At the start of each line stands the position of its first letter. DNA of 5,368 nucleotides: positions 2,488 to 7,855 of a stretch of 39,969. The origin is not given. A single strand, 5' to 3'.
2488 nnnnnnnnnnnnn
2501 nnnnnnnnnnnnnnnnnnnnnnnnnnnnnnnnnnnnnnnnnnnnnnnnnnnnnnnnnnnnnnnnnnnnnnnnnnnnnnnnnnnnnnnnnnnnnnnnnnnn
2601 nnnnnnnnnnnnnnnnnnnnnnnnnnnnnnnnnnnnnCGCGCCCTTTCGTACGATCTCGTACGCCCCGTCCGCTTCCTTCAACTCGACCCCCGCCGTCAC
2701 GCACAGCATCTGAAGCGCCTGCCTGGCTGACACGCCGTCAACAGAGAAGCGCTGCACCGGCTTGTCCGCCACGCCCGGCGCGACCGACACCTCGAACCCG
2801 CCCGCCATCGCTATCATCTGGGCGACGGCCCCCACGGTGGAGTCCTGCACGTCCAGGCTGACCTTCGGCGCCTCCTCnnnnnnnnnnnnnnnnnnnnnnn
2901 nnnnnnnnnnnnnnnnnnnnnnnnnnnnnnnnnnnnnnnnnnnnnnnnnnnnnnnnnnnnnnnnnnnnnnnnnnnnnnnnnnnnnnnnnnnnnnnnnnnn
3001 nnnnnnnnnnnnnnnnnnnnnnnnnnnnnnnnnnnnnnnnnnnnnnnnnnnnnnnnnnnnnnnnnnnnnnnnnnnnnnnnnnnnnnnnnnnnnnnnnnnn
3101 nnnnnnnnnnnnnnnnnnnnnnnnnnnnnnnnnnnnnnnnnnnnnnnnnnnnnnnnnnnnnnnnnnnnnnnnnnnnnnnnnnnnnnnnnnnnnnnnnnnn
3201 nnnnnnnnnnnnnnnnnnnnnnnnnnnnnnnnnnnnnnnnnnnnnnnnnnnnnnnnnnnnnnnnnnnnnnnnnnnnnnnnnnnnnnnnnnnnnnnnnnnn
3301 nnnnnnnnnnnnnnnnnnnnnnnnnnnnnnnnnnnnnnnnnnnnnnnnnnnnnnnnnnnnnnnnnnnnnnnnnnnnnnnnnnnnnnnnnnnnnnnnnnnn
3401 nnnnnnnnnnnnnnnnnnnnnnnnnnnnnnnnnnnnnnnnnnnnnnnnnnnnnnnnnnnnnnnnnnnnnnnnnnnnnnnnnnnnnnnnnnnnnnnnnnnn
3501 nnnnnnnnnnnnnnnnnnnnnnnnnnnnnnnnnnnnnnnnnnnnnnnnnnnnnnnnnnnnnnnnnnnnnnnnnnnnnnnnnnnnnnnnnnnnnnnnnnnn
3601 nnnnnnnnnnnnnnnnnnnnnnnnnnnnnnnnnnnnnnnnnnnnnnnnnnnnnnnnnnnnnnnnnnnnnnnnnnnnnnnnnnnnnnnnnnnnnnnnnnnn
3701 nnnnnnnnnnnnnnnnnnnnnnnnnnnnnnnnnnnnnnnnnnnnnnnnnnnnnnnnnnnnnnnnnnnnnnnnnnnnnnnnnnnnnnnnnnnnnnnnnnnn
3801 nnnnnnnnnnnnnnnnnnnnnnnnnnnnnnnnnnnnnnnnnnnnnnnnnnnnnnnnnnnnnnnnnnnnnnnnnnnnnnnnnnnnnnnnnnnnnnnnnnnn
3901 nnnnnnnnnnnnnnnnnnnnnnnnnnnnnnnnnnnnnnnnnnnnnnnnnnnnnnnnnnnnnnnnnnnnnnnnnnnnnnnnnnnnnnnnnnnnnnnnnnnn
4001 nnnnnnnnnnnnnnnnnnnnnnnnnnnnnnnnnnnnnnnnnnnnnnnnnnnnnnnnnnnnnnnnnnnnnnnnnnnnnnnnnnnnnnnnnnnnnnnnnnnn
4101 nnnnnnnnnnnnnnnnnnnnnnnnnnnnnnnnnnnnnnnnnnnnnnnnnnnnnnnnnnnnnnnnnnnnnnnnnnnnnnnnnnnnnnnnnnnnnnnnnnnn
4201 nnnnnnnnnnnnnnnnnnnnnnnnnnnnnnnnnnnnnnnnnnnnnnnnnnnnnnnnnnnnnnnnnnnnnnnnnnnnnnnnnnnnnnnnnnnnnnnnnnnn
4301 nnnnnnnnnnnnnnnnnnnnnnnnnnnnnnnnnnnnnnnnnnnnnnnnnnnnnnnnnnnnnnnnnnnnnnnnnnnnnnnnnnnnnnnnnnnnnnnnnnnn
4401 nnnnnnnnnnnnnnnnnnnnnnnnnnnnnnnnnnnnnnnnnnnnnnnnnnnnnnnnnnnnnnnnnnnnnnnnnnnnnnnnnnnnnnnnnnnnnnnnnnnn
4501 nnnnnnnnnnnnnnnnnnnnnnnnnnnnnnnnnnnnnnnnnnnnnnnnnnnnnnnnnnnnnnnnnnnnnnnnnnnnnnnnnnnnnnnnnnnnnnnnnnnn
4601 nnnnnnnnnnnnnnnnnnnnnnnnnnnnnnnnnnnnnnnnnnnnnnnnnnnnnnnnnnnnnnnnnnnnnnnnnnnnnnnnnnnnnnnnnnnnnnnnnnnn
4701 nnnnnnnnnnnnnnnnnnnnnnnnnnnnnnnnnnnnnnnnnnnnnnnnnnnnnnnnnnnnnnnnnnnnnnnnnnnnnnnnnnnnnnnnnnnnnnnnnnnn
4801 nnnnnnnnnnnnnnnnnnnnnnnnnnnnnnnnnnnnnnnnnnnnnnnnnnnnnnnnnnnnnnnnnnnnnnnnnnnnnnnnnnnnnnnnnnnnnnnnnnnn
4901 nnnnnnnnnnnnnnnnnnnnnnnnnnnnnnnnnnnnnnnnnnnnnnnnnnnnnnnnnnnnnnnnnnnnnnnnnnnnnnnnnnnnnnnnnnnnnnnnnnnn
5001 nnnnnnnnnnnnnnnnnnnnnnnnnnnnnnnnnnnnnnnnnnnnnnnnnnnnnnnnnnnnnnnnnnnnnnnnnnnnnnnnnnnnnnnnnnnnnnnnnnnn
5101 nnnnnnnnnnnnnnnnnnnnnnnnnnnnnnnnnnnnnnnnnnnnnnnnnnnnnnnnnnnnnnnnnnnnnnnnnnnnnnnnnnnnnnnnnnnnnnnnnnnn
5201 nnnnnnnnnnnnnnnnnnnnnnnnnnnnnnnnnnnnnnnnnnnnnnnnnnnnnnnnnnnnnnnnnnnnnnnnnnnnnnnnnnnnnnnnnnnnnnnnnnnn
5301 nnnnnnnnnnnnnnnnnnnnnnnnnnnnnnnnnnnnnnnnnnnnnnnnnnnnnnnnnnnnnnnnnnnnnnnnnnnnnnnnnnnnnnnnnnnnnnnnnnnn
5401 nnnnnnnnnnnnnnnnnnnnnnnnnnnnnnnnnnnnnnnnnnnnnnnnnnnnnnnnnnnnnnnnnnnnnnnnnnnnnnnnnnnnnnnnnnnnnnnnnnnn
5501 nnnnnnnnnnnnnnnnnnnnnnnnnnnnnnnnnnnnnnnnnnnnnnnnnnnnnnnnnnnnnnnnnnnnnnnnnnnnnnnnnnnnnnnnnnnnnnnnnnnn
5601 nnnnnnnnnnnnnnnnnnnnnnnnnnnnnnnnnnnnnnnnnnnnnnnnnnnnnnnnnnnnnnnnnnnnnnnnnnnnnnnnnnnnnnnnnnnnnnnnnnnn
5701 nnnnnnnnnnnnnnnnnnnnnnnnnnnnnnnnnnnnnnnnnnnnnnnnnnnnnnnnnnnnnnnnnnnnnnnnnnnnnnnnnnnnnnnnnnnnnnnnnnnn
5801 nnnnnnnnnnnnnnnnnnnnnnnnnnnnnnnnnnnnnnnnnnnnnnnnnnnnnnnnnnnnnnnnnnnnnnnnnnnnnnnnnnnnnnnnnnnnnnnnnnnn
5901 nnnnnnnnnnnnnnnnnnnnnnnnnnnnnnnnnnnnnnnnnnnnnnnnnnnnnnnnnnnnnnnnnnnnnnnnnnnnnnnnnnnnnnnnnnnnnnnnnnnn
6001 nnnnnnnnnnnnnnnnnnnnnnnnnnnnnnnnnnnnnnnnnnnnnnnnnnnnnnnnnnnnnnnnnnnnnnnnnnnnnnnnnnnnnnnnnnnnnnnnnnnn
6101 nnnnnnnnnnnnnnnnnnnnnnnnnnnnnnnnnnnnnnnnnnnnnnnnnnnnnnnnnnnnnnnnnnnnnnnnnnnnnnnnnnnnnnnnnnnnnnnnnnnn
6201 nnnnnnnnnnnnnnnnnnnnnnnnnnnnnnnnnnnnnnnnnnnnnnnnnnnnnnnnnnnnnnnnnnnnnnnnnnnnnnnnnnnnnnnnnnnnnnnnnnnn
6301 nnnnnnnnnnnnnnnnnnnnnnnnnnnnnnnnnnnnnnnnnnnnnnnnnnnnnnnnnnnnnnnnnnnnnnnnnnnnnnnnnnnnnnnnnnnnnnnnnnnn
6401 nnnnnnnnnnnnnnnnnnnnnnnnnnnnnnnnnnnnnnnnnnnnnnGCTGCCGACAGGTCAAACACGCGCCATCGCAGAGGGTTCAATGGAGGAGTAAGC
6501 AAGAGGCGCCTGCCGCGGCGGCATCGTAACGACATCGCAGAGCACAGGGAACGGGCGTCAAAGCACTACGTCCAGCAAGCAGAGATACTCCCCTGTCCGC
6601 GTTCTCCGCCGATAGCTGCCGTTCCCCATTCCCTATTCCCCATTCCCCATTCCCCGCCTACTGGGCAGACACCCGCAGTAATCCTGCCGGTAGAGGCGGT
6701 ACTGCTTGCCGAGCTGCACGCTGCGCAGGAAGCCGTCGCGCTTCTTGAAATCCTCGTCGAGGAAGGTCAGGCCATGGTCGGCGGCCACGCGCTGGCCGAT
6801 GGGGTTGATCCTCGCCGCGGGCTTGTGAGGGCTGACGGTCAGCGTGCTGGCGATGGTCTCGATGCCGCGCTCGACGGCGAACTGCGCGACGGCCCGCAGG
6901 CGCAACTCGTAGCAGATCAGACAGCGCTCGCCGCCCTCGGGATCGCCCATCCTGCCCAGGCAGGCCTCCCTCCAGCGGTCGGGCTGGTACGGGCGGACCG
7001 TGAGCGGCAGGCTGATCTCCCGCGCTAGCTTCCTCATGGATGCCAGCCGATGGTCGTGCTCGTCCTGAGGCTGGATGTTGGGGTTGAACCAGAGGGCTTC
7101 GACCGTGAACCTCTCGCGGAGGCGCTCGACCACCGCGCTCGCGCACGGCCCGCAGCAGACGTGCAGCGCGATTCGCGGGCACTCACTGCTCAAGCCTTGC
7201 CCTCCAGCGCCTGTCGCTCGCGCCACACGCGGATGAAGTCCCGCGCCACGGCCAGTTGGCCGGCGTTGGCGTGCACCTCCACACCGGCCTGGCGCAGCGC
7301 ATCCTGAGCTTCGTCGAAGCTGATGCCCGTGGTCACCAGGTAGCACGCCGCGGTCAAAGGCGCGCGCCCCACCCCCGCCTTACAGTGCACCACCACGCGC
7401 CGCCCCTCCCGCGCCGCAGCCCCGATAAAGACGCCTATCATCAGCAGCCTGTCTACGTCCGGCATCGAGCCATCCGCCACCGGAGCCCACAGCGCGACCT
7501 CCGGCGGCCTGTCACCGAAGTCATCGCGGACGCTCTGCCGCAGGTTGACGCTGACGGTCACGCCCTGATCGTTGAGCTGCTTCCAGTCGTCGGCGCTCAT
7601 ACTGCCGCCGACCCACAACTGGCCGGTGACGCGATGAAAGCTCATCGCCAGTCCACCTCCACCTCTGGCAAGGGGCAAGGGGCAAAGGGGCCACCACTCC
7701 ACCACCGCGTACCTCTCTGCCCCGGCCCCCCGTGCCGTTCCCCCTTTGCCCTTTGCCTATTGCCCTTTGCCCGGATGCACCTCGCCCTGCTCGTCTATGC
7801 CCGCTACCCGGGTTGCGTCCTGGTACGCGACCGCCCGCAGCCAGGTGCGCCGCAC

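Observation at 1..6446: Locus-level pattern: two ECF sigma / anti-sigma pairs wired to T2SS/T4P parts, flanking duplicated STN-CBM exoproteins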

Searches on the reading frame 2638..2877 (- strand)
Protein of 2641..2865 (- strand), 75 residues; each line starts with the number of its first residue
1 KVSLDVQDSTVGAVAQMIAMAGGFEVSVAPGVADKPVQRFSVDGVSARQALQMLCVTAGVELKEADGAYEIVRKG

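Call 9: search_protein_families(library=pfam, max_evalue=10, proteins=[window:2641-2865:-])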
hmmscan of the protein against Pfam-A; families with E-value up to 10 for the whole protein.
seq(75 aa): 0 families

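Call 24: search_solved_structures(query=A2, max_evalue=10, show_alignments=3)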
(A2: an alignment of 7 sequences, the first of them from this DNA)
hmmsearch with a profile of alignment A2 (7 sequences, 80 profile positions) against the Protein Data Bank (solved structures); distinct sequences matched with E-value up to 10: 8.
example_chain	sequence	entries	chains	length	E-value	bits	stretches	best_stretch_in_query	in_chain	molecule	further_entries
4ar0_A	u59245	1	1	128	0.011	18.9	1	5-75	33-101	TYPE IV PILUS BIOGENESIS AND COMPETENCE PROTEIN PILQ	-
9sh1_A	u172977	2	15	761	0.15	15.2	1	5-75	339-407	Type IV pilus biogenesis and competence protein PilQ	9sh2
4av2_A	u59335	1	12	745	0.16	15.2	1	5-75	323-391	TYPE IV PILUS BIOGENESIS AND COMPETENCE PROTEIN PILQ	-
1geg_A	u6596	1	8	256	0.2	14.9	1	9-40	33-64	ACETOIN REDUCTASE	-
3wye_A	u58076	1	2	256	0.39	13.9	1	9-40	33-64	Diacetyl reductase [(S)-acetoin forming],L-2,3-butanediol dehydrogenase,Diacetyl reductase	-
8pqm_A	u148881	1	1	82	0.65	13.2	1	42-73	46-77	FadR family transcriptional regulator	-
6idp_A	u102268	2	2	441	0.93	12.7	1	16-63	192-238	MATE family efflux transporter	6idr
6ids_A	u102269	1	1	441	0.93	12.7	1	16-63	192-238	MATE family efflux transporter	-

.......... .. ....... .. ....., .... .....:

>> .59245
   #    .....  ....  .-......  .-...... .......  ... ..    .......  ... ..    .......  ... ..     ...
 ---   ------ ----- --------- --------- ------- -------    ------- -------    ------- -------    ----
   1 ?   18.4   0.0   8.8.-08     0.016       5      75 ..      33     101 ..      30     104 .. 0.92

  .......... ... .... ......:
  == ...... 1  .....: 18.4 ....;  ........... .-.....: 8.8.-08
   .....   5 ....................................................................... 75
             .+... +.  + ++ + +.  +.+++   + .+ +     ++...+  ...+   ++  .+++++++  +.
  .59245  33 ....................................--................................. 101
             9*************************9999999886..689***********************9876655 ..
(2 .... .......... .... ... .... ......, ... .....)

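Call 25: search_protein_families(library=pfam, alignment_id=A2, max_evalue=10)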
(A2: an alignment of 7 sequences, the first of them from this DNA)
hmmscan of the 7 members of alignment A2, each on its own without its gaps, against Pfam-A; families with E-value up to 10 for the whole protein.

A. member 1, seq(80 aa): 0 families

B. families by the number of members that match (of 7 scanned): 4 families
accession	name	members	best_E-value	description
PF07660.19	STN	4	6.4e-05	Secretin and TonB N terminus short domain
PF22255.2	Gp44-like_2nd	2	9.3e-05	Baseplate hub protein gp44-like, second domain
PF16344.10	FecR_C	1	0.18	FecR, C-terminal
PF10021.15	PARG_cat_microb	1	0.18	Microbial-type PARG, catalytic domain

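Call 61: predict_structure(alignment_id=A2)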
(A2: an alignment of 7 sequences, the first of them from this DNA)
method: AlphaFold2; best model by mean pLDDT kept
length: 80 residues; sequences in the alignment: 7
mean_pLDDT: 90.8   pTM: 0.79
mean pLDDT of the five models: 90.8, 90.7, 90.5, 89.8, 88.7
residues with pLDDT >= 90: 65; 70-90: 11; 50-70: 4; < 50: 0
segments of 3 or more residues with pLDDT < 50: none
pLDDT, mean of each block of 10 residues (from residue 1): 82 95 92 94 93 94 91 86
secondary structure, 60 per line:
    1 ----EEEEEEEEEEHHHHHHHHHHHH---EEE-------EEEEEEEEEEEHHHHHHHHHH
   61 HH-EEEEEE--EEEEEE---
elements in order: E5-14 H15-26 E30-32 E40-50 H51-62 E64-69 E72-77

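Call 65: fold_search(model_id=the predicted structure, library=pdb)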
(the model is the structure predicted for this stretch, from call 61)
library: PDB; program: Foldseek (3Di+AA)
matches with E <= 10: 255; with E <= 0.001: 9
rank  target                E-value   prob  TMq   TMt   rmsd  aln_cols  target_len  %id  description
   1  4ar0_MODEL_1_A        4.8e-05  1.00  0.76  0.50   2.0        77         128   21  N0 domain of Neisseria meningitidis Pilus assembly protein PilQ (released 2012-10-17)
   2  3cdd_E                1.7e-04  1.00  0.67  0.19   2.4        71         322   25  Crystal structure of prophage MuSo2, 43 kDa tail protein from Shewanella oneidensis (released 2008-03-11)
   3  3cdd_A                2.7e-04  1.00  0.67  0.19   2.4        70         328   24  Crystal structure of prophage MuSo2, 43 kDa tail protein from Shewanella oneidensis (released 2008-03-11)
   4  3cdd_F                3.1e-04  1.00  0.67  0.19   2.4        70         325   24  Crystal structure of prophage MuSo2, 43 kDa tail protein from Shewanella oneidensis (released 2008-03-11)
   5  3cdd_B                3.1e-04  1.00  0.66  0.19   2.4        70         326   24  Crystal structure of prophage MuSo2, 43 kDa tail protein from Shewanella oneidensis (released 2008-03-11)
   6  3cdd_C                4.6e-04  1.00  0.67  0.19   2.4        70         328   24  Crystal structure of prophage MuSo2, 43 kDa tail protein from Shewanella oneidensis (released 2008-03-11)
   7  3cdd_D                5.3e-04  1.00  0.67  0.19   2.3        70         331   24  Crystal structure of prophage MuSo2, 43 kDa tail protein from Shewanella oneidensis (released 2008-03-11)
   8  4av2_A                9.6e-04  1.00  0.80  0.26   2.0        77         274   21  Single particle electron microscopy of PilQ dodecameric complexes from Neisseria meningitidis. (released 2012-10-17)
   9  6rwk_0                9.6e-04  1.00  0.74  0.46   2.3        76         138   18  MxiD N0 N1 and MxiG C-terminal domains of the Shigella type 3 secretion system (released 2020-02-12)
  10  7pmp_MODEL_1_A        2.1e-03  1.00  0.73  0.55   3.2        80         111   16  Solution structure of Legionella pneumophila LspD (released 2022-09-14)
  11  2iah_A                2.3e-03  1.00  0.70  0.09   2.4        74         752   19  Crystal structure of the ferripyoverdine receptor of the outer membrane of Pseudomonas aeruginosa bound to ferripyover (released 2007-09-11)
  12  2o5p_B                2.6e-03  1.00  0.69  0.09   2.3        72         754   19  Crystal structure of the full length ferric pyoverdine outer membrane receptor FpvA of Pseudomonas aeruginosa in its a (released 2007-10-30)
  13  5odw_A                2.8e-03  1.00  0.69  0.09   2.6        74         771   19  Structure of the FpvAI-pyocin S2 complex (released 2017-11-08)
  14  7aef_q                2.8e-03  1.00  0.67  0.12   2.6        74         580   14  Cryo-EM structure of an extracellular contractile injection system in marine bacterium Algoriphagus machipongonensis,  (released 2022-02-23)
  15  7mud_Ad               3.0e-03  1.00  0.64  0.42   3.4        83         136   16  Legionella pneumophila Dot/Icm T4SS OMC (released 2021-10-06)
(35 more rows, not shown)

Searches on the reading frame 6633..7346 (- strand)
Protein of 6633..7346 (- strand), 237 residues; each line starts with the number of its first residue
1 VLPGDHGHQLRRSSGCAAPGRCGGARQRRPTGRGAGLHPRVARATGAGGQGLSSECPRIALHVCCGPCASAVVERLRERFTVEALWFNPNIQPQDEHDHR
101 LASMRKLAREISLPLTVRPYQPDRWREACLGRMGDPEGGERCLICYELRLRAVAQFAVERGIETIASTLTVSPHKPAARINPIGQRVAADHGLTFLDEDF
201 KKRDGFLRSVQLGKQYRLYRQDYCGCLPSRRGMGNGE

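Call 60: search_protein_families(library=pfam, max_evalue=0.001, proteins=[window:6633-7346:-])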
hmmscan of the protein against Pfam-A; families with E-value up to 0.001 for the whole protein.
window:6633-7346:- (237 aa): 1 family
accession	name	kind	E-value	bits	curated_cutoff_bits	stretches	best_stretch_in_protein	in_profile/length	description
PF02677.20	QueH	-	2.5e-56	191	23.5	1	60-230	2-173/175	Epoxyqueuosine reductase QueH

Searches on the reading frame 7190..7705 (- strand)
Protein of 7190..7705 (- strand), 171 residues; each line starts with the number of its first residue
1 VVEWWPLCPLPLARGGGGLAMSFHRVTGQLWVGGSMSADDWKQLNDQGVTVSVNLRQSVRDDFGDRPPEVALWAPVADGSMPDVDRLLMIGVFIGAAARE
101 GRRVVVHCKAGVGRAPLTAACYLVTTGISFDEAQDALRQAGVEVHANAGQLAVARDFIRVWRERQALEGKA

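Call 60: search_protein_families(library=pfam, max_evalue=0.001, proteins=[window:7190-7705:-])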
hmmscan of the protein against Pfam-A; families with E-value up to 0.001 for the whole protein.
window:7190-7705:- (171 aa): 5 families
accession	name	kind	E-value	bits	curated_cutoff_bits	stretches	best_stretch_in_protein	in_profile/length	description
PF22785.1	Tc-R-P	-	7.4e-12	46.2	27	1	37-127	12-105/106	Polymorphic toxin system, DSP-PTPase phosphatase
PF00782.25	DSPc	-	8.7e-11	42.2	33.5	1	31-150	2-123/133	Dual specificity phosphatase, catalytic domain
PF22784.1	PTP-SAK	-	3.5e-08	34.1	27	1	39-135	22-121/153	Swiss Army Knife protein, DSP-PTPase phosphatase domain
PF22741.1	PTP-NADK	-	4.3e-08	33.1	27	1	29-138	29-146/163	DSP-PTPase phosphatase fused to NAD+ Kinase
PF05706.17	CDKN3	-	3.1e-06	27.4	20.7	1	72-126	104-158/168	Cyclin-dependent kinase inhibitor 3 (CDKN3)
